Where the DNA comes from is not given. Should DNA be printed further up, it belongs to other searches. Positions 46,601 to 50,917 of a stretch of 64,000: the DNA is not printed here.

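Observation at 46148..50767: Giant acidic Cys-rich surface protein co-transcribed with a PGF-CTERM archaeosortase substrate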

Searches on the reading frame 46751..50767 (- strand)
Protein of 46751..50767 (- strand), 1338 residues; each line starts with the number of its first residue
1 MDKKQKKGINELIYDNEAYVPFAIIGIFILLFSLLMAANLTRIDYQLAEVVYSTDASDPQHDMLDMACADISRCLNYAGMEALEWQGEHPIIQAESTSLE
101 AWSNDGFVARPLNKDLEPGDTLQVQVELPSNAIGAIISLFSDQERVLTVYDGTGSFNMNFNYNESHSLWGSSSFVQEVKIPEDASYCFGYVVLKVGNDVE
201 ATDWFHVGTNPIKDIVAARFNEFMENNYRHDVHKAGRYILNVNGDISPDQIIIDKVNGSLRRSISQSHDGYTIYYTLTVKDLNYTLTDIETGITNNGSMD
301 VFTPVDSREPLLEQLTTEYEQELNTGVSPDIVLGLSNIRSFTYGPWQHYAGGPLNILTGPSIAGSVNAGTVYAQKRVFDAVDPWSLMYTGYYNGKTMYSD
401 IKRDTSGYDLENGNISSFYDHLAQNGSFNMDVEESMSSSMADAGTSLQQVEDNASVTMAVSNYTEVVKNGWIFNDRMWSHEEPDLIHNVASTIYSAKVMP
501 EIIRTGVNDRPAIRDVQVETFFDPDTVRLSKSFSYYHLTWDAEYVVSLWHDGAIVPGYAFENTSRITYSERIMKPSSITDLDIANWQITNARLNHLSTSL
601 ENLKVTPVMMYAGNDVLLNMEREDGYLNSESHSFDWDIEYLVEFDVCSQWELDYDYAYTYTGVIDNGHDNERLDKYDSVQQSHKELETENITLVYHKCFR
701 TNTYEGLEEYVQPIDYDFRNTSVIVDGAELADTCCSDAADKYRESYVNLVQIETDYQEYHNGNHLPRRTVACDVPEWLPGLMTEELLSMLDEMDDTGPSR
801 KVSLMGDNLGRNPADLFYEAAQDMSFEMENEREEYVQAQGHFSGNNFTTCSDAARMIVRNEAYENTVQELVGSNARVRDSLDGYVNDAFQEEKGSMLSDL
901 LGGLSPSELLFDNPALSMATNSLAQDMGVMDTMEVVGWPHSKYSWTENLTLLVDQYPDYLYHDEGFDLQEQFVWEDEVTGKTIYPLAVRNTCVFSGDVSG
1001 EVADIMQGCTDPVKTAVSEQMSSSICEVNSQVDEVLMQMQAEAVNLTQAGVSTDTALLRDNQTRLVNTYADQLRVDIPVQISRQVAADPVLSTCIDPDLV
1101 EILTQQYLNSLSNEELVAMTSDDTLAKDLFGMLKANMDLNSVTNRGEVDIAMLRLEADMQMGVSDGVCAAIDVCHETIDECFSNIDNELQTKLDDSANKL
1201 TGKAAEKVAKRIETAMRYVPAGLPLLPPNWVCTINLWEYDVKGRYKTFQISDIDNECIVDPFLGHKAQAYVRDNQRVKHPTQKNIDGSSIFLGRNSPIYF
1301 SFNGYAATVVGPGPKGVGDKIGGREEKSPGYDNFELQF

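Call 3: search_protein_families(library=pfam, proteins=[window:46751-50767:-], max_evalue=1)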
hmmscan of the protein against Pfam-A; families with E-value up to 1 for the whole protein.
window:46751-50767:- (1338 aa): 2 families
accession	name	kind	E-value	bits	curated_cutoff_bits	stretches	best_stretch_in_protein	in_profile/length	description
PF23957.1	DUF7286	-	1.6e-36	126.6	27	2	725-1331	469-1000/1000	Family of unknown function (DUF7286)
PF06188.17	HrpE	-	0.27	11.6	23.5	1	1028-1136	69-176/191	HrpE/YscL/FliH and V-type ATPase subunit E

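Call 4: search_protein_families(library=ncbifam, proteins=[window:46751-50767:-], max_evalue=1)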
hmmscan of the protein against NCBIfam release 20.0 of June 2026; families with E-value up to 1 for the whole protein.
window:46751-50767:- (1338 aa): 0 families

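Call 5: find_encoding_contigs(protein=window:46751-50767:-, flank=10000, max_places=6)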
Protein window:46751-50767:- (1338 aa): 2 contigs read that carry it; 2 places shown.
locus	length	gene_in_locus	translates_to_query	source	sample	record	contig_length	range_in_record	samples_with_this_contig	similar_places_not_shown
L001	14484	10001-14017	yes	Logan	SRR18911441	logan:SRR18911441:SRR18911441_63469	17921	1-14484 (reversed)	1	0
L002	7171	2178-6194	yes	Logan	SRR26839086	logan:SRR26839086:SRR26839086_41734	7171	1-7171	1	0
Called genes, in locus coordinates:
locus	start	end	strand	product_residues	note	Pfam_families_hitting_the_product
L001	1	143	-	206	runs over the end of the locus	PF00081:Sod_Fe_N, PF02777:Sod_Fe_C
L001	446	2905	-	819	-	PF13519:VWA_2 (faint), PF00092:VWA (faint)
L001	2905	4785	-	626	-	PF07584:BatA, PF24157:DUF7408, PF24155:DUF7406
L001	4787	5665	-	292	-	PF01882:DUF58, PF13519:VWA_2 (weak)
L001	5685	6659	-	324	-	PF20030:bpMoxR, PF00004:AAA (weak), PF07726:AAA_3, PF07728:AAA_5, PF17863:AAA_lid_2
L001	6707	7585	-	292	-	PF24334:DUF7502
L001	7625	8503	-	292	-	PF00800:PDT, PF01842:ACT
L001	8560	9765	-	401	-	PF00924:MS_channel_2nd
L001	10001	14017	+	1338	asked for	PF23957:DUF7286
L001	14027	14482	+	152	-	?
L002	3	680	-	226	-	?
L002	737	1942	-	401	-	PF00924:MS_channel_2nd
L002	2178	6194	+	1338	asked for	PF23957:DUF7286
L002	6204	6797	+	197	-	PF27849:MAST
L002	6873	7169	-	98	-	?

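Call 7: find_homologous_proteins(query=window:46751-50767:-, max_evalue=0.001)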
Query window:46751-50767:- (1338 aa): 122 proteins with E <= 0.001 among 8000 candidates; the best 120 are listed.
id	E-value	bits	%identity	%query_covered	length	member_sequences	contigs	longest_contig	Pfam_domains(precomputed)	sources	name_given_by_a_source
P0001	0.0e+0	2963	96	100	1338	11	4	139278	PF23957.2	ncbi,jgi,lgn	jgi:hypothetical protein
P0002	0.0e+0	2566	82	100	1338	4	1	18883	PF23957.2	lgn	-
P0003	0.0e+0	2470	78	100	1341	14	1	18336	PF23957.2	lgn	-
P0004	0.0e+0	2439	77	100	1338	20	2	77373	PF23957.2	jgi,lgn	-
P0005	0.0e+0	2408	76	100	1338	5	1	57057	PF23957.2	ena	-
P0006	0.0e+0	2353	74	100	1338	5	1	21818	PF23957.2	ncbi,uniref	ncbi:MAG: hypothetical protein WBL02_03055 [Methanomethylovorans sp.]|uniref:DUF7286 family protein 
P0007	0.0e+0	2267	70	100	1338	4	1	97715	PF23957.2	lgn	-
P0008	0.0e+0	1392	46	99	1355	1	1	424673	PF23957.2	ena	-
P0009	0.0e+0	1370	46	99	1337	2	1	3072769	PF23957.2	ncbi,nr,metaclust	ncbi:hypothetical protein Mpsy_3116 [Methanolobus psychrophilus R15]|nr:hypothetical protein Mpsy_31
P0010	0.0e+0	1369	46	100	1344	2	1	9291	PF23957.2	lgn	-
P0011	0.0e+0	1369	45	100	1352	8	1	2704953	PF23957.2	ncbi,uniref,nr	ncbi:hypothetical protein HWN40_09240 [Methanolobus zinderi]|uniref:Uncharacterized protein n=1 Tax=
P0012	0.0e+0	1369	46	100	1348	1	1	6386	PF23957.2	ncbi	-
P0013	0.0e+0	1364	46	99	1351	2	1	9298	PF23957.2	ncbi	-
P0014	0.0e+0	1364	45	100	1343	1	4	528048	PF23957.2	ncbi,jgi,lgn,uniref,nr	ncbi:hypothetical protein [Methanolobus sp.]|uniref:DUF7286 family protein n=1 Tax=Methanolobus sp. 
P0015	0.0e+0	1359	46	100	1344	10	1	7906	PF23957.2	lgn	-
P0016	0.0e+0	1356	45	99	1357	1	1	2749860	PF23957.2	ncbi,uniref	ncbi:hypothetical protein V7O66_07230 [Methanolobus sp. ZRKC3]|uniref:DUF7286 family protein n=1 Tax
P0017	0.0e+0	1356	45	100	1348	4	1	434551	PF23957.2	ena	-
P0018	0.0e+0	1354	45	100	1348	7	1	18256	PF23957.2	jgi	jgi:hypothetical protein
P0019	0.0e+0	1352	46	100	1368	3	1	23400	PF23957.2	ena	-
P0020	0.0e+0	1350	45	99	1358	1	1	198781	PF23957.2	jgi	jgi:hypothetical protein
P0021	0.0e+0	1348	46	98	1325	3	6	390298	PF23957.2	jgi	jgi:hypothetical protein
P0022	0.0e+0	1346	45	99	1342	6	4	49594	PF23957.2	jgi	jgi:hypothetical protein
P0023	0.0e+0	1341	44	100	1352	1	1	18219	PF23957.2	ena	-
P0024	0.0e+0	1341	45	99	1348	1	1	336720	PF23957.2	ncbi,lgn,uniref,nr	ncbi:DUF7286 family protein [Methanolobus bombayensis]|uniref:DUF7286 family protein n=1 Tax=Methano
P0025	0.0e+0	1340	45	99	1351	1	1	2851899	PF23957.2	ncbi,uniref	ncbi:hypothetical protein [Methanolobus sp. WCC4]|uniref:DUF7286 family protein n=1 Tax=Methanolobus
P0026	0.0e+0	1337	45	100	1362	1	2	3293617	PF23957.2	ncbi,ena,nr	nr:hypothetical protein [uncultured Methanolobus sp.]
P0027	0.0e+0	1337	44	100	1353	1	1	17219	PF23957.2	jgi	jgi:hypothetical protein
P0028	0.0e+0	1335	44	100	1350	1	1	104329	PF23957.2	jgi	jgi:hypothetical protein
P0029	0.0e+0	1335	46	99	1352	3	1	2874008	PF23957.2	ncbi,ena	-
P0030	0.0e+0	1333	45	99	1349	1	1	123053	PF23957.2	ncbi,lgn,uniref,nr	ncbi:DUF7286 family protein [Methanolobus psychrotolerans]|uniref:DUF7286 family protein n=1 Tax=Met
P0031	0.0e+0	1329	44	99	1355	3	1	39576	PF23957.2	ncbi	-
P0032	0.0e+0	1327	44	99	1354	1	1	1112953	PF23957.2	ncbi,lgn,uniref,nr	ncbi:DUF7286 family protein [Methanolobus profundi]|uniref:Uncharacterized protein n=1 Tax=Methanolo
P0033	0.0e+0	1323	44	99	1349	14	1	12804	PF23957.2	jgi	jgi:hypothetical protein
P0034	0.0e+0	1320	44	99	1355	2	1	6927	PF23957.2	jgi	jgi:hypothetical protein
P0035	0.0e+0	1315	44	99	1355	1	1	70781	PF23957.2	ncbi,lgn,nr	ncbi:MAG: hypothetical protein QCH31_07670 [Methanolobus sp.]|nr:hypothetical protein [Methanolobus 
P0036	0.0e+0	1313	43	100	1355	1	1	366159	PF23957.2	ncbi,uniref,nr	ncbi:hypothetical protein [Methanolobus vulcani]|uniref:Uncharacterized protein n=1 Tax=Methanolobus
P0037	0.0e+0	1312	44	99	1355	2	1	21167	PF23957.2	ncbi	-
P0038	0.0e+0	1309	44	99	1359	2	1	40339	PF23957.2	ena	-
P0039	0.0e+0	1286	44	97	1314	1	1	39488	PF23957.2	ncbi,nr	ncbi:MAG: hypothetical protein SCH66_03375 [Methanolobus sp.]|nr:hypothetical protein [Methanolobus 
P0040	0.0e+0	1230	42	100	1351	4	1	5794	PF23957.2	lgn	-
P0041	0.0e+0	1228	44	99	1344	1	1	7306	PF23957.2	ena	-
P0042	0.0e+0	1213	43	99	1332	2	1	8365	PF23957.2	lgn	-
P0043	0.0e+0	1209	43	99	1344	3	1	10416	PF23957.2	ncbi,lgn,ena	-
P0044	0.0e+0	1199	45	88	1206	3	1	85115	PF23957.2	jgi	-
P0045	0.0e+0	1197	42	99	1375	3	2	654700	PF23957.2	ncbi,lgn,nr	ncbi:DUF7286 family protein [Methanococcoides vulcani]|nr:hypothetical protein [Methanococcoides vul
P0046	0.0e+0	1192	45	88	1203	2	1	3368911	PF23957.2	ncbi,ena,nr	nr:hypothetical protein [uncultured Methanolobus sp.]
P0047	0.0e+0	1180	42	99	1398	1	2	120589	PF23957.2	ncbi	-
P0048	0.0e+0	1178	41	99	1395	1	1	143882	PF23957.2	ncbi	-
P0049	0.0e+0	1173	41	99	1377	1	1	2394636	PF23957.2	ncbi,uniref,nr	ncbi:hypothetical protein [Methanococcoides methylutens]|uniref:Uncharacterized protein n=1 Tax=Meth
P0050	0.0e+0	1172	42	99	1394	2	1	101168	PF23957.2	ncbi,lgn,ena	-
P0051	0.0e+0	1167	42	99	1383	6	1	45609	PF23957.2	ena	-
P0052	0.0e+0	1166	41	99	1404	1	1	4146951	PF23957.2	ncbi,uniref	ncbi:DUF7286 family protein [Methanosarcina sp. Mfa9]|uniref:DUF7286 family protein n=1 Tax=Methanos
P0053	0.0e+0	1156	41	100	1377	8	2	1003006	PF23957.2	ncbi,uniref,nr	ncbi:DUF7286 family protein [Methanococcoides methylutens]|uniref:DUF7286 family protein n=1 Tax=Met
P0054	0.0e+0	1154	42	98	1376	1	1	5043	PF23957.2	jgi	-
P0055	0.0e+0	1152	41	99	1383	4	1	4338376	PF23957.2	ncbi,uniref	ncbi:hypothetical protein RSJ42_02035 [Methanosarcina hadiensis]|uniref:DUF7286 family protein n=1 T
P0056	0.0e+0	1152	40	99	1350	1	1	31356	PF23957.2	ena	-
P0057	0.0e+0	1152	41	99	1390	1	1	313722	PF23957.2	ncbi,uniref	ncbi:DUF7286 family protein [Methanococcoides sp. LMO-2]|uniref:Uncharacterized protein n=1 Tax=Meth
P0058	0.0e+0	1151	41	99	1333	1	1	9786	PF23957.2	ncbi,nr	ncbi:MAG TPA: hypothetical protein C5S50_03185 [Methanosarcinaceae archaeon]|nr:hypothetical protein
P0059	0.0e+0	1148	42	99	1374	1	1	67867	PF23957.2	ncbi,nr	ncbi:hypothetical protein HNV12_06995 [Methanococcoides sp. SA1]|nr:hypothetical protein [Methanococ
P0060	0.0e+0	1146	40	100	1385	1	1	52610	PF23957.2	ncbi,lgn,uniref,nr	ncbi:hypothetical protein FTO70_14565 [Methanosarcina sp. KYL-1]|uniref:DUF7286 family protein n=1 T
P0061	0.0e+0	1146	41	99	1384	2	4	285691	PF23957.2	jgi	-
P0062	0.0e+0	1138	41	98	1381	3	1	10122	PF23957.2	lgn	-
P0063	0.0e+0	1138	41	99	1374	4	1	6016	PF23957.2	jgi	jgi:hypothetical protein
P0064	0.0e+0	1138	41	99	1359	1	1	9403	PF23957.2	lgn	-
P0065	0.0e+0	1137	41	99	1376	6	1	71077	PF23957.2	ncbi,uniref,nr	ncbi:hypothetical protein [Methanosarcina sp. 1.H.A.2.2]|uniref:DUF7286 family protein n=1 Tax=Metha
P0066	0.0e+0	1136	41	100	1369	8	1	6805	PF23957.2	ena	-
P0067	0.0e+0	1135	41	99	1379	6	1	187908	PF23957.2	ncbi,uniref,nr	ncbi:hypothetical protein FXV91_13860 [Methanosarcina sp. DH2]|uniref:DUF7286 family protein n=1 Tax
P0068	0.0e+0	1135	41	100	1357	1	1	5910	PF23957.2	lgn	-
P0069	0.0e+0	1132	41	99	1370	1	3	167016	PF23957.2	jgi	jgi:hypothetical protein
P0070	0.0e+0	1131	42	97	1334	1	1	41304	PF23957.2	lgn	-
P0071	0.0e+0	1130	41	99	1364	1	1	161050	PF23957.2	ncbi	-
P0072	0.0e+0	1129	41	99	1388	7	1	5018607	PF23957.2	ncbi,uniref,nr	ncbi:hypothetical protein MSHOH_3143 [Methanosarcina horonobensis HB-1 = JCM 15518]|uniref:Uncharact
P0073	0.0e+0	1126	41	99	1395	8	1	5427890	PF23957.2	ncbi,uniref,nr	ncbi:DUF7286 family protein [Methanosarcina siciliae]|uniref:DUF7286 family protein n=1 Tax=Methanos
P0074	0.0e+0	1125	40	99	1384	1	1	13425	PF23957.2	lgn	-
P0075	0.0e+0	1125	41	99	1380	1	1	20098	PF23957.2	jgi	jgi:hypothetical protein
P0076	0.0e+0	1123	41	100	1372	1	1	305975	PF23957.2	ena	-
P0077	0.0e+0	1122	39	99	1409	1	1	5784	PF23957.2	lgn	-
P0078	0.0e+0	1121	41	99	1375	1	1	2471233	PF23957.2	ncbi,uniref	ncbi:DUF7286 family protein [Methanococcoides sp. FTZ1]|uniref:DUF7286 family protein n=1 Tax=Methan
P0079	0.0e+0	1121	41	100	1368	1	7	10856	PF23957.2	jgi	-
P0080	0.0e+0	1119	41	97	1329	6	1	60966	PF23957.2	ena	-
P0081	0.0e+0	1116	42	97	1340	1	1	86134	PF23957.2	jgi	jgi:hypothetical protein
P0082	0.0e+0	1113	40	99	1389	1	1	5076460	PF23957.2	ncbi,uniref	ncbi:DUF7286 family protein [Methanosarcina sp. T3]|uniref:DUF7286 family protein n=1 Tax=Methanosar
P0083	0.0e+0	1112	40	99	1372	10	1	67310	PF23957.2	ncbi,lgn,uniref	ncbi:DUF7286 family protein [Methanosarcina sp.]|uniref:DUF7286 family protein n=1 Tax=Methanosarcin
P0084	0.0e+0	1112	39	100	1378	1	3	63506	PF23957.2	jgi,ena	-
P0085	0.0e+0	1104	41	97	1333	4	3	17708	PF23957.2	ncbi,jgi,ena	-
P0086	0.0e+0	1103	40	99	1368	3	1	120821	PF23957.2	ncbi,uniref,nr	ncbi:hypothetical protein [Methanosarcina sp. 2.H.A.1B.4]|uniref:DUF7286 family protein n=1 Tax=Meth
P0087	0.0e+0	1100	40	99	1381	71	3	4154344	PF23957.2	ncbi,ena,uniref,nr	ncbi:DUF7286 family protein [Methanosarcina mazei]|uniref:Uncharacterized protein n=1 Tax=Methanosar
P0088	0.0e+0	1099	40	100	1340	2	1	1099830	PF23957.2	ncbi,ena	-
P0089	0.0e+0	1099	39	99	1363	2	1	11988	PF23957.2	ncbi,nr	ncbi:MAG TPA: hypothetical protein VN414_04560 [Methanosarcina sp.]|nr:hypothetical protein [Methano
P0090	0.0e+0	1097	39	99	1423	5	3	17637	PF23957.2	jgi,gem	-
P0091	0.0e+0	1095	40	98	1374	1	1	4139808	PF23957.2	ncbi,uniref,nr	ncbi:hypothetical protein MSLAZ_0701 [Methanosarcina lacustris Z-7289]|uniref:Uncharacterized protei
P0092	0.0e+0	1093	38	100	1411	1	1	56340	PF23957.2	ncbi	ncbi:MAG: DUF7286 family protein [Methanosarcina sp.]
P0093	0.0e+0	1091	40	99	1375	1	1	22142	PF23957.2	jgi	jgi:hypothetical protein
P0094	0.0e+0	1089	40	100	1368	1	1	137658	PF23957.2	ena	-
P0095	0.0e+0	1088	39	100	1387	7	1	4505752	PF23957.2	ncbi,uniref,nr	ncbi:DUF7286 family protein [Methanosarcina vacuolata]|uniref:Uncharacterized protein n=1 Tax=Methan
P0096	0.0e+0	1085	41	96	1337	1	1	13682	PF23957.2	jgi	jgi:hypothetical protein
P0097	0.0e+0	1082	41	95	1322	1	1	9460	PF23957.2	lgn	-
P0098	0.0e+0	1080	40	97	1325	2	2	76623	PF23957.2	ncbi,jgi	ncbi:MAG: DUF7286 family protein [Methanosarcina sp.]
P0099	0.0e+0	1076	38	99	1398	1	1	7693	PF23957.2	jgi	jgi:hypothetical protein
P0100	0.0e+0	1074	39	99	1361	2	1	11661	PF23957.2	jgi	jgi:hypothetical protein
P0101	0.0e+0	1074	38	100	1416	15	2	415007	PF23957.2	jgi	jgi:hypothetical protein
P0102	0.0e+0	1072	40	96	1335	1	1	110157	PF23957.2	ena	-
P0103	0.0e+0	1051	42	90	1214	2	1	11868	PF23957.2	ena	-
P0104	0.0e+0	1045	39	96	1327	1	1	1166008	PF23957.2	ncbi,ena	-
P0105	0.0e+0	1044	39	99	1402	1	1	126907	PF23957.2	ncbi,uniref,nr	ncbi:hypothetical protein EQO05_09460 [Methanosarcina sp. MSH10X1]|uniref:DUF7286 family protein n=1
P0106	0.0e+0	1032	38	99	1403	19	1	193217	PF23957.2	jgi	-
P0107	0.0e+0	1023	38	97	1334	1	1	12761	PF23957.2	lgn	-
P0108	0.0e+0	1020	40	92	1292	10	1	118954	PF23957.2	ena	-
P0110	2.0e-286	972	41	84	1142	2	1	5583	PF23957.2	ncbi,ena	-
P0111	1.8e-277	942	42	75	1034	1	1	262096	PF23957.2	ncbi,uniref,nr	ncbi:hypothetical protein [Methanolobus halotolerans]|uniref:Uncharacterized protein n=1 Tax=Methano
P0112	3.5e-277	941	43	73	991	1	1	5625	PF23957.2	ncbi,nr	ncbi:MAG: hypothetical protein JW705_06140, partial [Methanosarcinaceae archaeon]|nr:hypothetical pr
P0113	6.1e-272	924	38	88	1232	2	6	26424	PF23957.2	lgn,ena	-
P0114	3.9e-262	891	41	81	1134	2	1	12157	PF23957.2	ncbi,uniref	ncbi:hypothetical protein, partial [Methanosarcina sp.]|uniref:hypothetical protein n=1 Tax=Methanos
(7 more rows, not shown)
